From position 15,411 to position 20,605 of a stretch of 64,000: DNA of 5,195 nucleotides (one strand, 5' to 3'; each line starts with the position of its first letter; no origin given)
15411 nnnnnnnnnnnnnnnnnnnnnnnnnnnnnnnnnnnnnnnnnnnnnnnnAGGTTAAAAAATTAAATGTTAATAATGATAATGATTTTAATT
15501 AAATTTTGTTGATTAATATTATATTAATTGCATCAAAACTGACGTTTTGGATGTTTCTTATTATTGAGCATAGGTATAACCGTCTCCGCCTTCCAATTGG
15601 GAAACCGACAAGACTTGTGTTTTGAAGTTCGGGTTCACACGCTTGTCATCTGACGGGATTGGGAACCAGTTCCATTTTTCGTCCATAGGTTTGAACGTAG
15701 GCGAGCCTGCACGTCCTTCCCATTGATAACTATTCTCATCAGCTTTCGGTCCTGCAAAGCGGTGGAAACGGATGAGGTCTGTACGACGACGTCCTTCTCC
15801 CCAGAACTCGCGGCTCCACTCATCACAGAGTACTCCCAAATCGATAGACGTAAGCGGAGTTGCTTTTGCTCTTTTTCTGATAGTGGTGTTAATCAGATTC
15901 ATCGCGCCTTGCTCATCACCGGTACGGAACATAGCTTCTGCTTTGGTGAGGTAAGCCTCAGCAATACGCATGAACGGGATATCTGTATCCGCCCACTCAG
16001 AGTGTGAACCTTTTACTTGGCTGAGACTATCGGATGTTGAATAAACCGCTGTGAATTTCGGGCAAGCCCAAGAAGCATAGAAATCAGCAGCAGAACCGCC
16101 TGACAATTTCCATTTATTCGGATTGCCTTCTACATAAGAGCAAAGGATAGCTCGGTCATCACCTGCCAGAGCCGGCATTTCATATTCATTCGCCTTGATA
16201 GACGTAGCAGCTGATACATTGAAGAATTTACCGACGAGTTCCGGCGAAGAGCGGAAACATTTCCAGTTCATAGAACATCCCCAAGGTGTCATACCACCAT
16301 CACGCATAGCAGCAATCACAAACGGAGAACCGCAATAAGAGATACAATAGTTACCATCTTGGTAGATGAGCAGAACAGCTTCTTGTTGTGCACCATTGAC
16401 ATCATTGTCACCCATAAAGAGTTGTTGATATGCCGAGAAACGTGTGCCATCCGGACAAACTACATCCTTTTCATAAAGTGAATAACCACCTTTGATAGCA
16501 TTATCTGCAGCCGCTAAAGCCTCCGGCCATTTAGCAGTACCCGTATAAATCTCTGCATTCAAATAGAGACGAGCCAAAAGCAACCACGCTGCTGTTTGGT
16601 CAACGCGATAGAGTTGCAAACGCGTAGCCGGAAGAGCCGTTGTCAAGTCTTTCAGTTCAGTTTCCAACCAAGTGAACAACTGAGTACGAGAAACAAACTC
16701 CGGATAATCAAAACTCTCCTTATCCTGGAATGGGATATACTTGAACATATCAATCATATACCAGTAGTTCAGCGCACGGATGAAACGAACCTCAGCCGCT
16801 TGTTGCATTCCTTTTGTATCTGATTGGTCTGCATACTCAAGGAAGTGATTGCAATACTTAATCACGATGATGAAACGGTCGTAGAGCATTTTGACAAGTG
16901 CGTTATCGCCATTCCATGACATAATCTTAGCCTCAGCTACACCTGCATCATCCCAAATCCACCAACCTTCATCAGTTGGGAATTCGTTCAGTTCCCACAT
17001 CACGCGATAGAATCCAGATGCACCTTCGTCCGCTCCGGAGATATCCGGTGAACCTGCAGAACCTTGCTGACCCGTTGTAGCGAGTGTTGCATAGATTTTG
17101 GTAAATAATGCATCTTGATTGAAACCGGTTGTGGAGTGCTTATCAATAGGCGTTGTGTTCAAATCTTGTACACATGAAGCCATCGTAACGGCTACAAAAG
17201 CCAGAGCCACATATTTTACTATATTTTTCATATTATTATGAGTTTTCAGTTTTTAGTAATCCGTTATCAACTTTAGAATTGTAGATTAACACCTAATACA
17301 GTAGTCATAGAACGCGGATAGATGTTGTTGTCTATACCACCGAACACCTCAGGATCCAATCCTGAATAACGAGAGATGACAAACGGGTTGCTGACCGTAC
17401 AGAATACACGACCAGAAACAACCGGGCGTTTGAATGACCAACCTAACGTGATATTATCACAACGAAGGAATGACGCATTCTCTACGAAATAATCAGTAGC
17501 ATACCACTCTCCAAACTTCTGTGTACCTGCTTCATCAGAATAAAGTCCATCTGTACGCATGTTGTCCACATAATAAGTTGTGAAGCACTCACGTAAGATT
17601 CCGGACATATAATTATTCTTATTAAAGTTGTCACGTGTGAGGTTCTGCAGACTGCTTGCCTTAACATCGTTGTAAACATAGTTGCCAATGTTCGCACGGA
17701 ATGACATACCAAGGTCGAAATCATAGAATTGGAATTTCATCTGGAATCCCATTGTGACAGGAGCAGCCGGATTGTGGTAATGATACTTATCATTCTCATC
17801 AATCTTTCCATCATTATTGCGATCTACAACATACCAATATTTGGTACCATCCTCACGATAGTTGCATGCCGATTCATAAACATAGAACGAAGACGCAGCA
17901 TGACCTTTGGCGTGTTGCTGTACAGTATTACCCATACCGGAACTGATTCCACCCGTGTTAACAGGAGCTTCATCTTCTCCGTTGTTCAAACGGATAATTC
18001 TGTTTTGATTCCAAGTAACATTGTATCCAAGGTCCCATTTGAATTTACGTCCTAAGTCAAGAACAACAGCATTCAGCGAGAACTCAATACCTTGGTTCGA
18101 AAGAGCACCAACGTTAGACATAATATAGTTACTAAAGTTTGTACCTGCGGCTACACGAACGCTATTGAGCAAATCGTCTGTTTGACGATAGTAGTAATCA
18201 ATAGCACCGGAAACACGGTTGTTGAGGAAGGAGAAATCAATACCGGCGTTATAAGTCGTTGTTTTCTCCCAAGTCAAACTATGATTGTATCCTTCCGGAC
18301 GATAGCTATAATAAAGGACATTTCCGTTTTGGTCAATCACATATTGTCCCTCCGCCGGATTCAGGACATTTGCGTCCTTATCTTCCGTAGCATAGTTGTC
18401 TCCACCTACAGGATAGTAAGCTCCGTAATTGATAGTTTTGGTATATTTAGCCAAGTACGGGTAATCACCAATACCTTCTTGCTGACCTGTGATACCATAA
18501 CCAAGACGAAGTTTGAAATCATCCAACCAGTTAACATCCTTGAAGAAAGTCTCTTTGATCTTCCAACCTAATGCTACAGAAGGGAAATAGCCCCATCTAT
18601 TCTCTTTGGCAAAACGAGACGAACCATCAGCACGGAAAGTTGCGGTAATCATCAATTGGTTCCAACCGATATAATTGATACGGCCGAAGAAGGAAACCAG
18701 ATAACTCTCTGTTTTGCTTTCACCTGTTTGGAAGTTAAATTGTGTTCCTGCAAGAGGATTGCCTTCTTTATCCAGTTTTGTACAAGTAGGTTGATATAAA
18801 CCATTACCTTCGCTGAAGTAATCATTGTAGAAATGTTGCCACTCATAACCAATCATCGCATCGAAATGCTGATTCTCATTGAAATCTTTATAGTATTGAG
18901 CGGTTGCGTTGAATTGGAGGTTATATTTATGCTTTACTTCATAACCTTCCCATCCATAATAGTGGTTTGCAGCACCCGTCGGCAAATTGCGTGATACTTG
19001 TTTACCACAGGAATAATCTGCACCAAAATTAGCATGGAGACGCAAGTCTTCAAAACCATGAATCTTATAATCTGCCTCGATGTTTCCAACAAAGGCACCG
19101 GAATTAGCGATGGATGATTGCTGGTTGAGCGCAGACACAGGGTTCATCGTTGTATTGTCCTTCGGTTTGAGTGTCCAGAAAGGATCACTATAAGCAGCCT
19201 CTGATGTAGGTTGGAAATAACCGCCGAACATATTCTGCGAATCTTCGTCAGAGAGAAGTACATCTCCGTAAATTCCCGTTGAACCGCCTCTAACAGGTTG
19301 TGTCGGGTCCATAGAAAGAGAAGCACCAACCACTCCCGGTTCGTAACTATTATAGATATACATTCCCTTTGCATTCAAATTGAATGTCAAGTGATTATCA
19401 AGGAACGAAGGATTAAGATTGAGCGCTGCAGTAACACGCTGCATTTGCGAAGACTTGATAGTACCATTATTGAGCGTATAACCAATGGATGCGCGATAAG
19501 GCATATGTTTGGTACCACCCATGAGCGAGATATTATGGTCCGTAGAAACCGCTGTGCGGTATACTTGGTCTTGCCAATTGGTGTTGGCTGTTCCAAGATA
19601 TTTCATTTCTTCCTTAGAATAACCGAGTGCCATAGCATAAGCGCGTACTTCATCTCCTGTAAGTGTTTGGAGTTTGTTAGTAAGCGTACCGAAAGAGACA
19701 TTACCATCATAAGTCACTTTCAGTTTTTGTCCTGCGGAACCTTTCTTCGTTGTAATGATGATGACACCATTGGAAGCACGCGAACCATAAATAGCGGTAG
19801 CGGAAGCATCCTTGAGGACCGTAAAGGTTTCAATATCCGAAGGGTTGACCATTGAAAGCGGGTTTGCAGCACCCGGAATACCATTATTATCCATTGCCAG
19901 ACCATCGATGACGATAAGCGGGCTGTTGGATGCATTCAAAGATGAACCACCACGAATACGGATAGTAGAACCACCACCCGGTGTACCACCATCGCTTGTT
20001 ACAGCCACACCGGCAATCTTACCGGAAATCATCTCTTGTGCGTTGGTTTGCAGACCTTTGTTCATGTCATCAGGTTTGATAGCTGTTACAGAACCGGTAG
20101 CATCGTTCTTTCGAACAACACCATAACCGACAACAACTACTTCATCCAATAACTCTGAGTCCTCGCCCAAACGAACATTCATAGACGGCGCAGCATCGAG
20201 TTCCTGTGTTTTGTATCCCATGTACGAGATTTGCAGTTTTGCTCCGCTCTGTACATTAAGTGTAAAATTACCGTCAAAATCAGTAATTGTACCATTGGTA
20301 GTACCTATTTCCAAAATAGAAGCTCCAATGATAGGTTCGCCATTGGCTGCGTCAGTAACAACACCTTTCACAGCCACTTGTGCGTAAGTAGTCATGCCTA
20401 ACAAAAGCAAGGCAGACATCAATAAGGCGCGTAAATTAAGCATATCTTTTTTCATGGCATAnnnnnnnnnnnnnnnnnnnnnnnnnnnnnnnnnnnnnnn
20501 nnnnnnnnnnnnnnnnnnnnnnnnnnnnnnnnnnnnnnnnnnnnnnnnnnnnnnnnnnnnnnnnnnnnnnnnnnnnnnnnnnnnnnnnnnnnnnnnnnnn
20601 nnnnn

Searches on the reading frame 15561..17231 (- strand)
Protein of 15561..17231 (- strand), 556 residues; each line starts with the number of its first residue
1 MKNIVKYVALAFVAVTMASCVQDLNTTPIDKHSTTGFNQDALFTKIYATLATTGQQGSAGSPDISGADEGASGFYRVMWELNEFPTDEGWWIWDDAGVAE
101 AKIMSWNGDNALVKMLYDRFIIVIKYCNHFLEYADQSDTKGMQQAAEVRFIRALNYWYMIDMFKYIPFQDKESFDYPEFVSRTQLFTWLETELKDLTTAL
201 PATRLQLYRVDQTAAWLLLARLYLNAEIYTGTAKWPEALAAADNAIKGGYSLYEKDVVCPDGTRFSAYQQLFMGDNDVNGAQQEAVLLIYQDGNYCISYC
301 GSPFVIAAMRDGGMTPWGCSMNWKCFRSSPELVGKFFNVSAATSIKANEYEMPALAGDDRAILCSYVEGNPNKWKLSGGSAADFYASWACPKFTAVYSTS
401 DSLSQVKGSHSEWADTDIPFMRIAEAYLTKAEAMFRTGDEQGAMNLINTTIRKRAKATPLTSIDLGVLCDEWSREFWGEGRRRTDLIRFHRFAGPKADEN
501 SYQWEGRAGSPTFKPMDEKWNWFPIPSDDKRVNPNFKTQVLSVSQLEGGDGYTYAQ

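Call 71: search_protein_families(library=pfam, max_evalue=0.00001, proteins=[window:15561-17231:-])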
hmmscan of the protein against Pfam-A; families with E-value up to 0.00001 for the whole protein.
window:15561-17231:- (556 aa): 2 families
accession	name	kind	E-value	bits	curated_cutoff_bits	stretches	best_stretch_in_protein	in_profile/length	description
PF07980.17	SusD_RagB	-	2.5e-21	77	23.1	1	404-536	142-291/297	SusD family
PF14322.12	SusD-like_3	-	1.5e-08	35.6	27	1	94-224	55-191/191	Starch-binding associating with outer membrane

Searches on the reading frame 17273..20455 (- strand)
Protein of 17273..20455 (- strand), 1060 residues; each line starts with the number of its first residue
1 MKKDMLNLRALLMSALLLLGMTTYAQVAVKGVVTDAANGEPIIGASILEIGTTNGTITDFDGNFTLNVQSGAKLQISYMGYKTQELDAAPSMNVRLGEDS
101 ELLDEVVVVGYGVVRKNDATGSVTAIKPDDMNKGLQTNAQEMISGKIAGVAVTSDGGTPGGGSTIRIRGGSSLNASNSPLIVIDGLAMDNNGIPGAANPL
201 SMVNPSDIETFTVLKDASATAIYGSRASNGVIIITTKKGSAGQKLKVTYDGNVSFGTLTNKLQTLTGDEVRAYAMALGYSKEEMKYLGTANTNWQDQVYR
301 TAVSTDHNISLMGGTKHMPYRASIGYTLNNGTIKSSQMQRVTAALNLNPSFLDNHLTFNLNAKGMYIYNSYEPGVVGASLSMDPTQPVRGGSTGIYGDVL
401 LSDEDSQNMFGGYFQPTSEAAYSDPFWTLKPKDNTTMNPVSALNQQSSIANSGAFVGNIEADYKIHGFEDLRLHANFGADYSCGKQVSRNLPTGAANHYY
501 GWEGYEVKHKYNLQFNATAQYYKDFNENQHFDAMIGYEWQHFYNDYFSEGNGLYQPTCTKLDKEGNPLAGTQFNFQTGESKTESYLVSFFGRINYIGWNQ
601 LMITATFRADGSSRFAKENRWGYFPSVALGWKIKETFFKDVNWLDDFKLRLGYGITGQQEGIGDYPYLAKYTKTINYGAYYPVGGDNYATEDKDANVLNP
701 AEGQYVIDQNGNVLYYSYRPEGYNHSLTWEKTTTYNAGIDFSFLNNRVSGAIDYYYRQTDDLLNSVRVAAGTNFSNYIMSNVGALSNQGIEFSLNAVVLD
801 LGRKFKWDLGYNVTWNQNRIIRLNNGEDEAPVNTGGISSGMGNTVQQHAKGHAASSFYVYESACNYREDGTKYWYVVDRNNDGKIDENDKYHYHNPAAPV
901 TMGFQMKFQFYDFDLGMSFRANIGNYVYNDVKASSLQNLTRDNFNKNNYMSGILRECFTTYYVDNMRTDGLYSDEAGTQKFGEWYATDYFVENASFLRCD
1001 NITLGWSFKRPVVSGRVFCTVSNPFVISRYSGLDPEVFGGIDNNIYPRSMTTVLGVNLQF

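Call 71: search_protein_families(library=pfam, max_evalue=0.00001, proteins=[window:17273-20455:-])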
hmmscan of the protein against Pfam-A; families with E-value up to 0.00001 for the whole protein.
window:17273-20455:- (1060 aa): 4 families
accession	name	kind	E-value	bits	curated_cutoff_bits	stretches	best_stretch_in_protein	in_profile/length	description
PF07715.20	Plug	-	3.7e-20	72.9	23.9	1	116-231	2-107/107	TonB-dependent Receptor Plug Domain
PF13715.12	CarbopepD_reg_2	-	1e-18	67.5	32.2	1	29-108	1-88/88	CarboxypepD_reg-like domain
PF00593.30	TonB_dep_Rec_b-barrel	-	1.2e-12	48.9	27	1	413-825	21-350/436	TonB dependent receptor-like, beta-barrel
PF13620.12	CarboxypepD_reg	-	4.2e-10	40.3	32.3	1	29-90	2-65/82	Carboxypeptidase regulatory-like domain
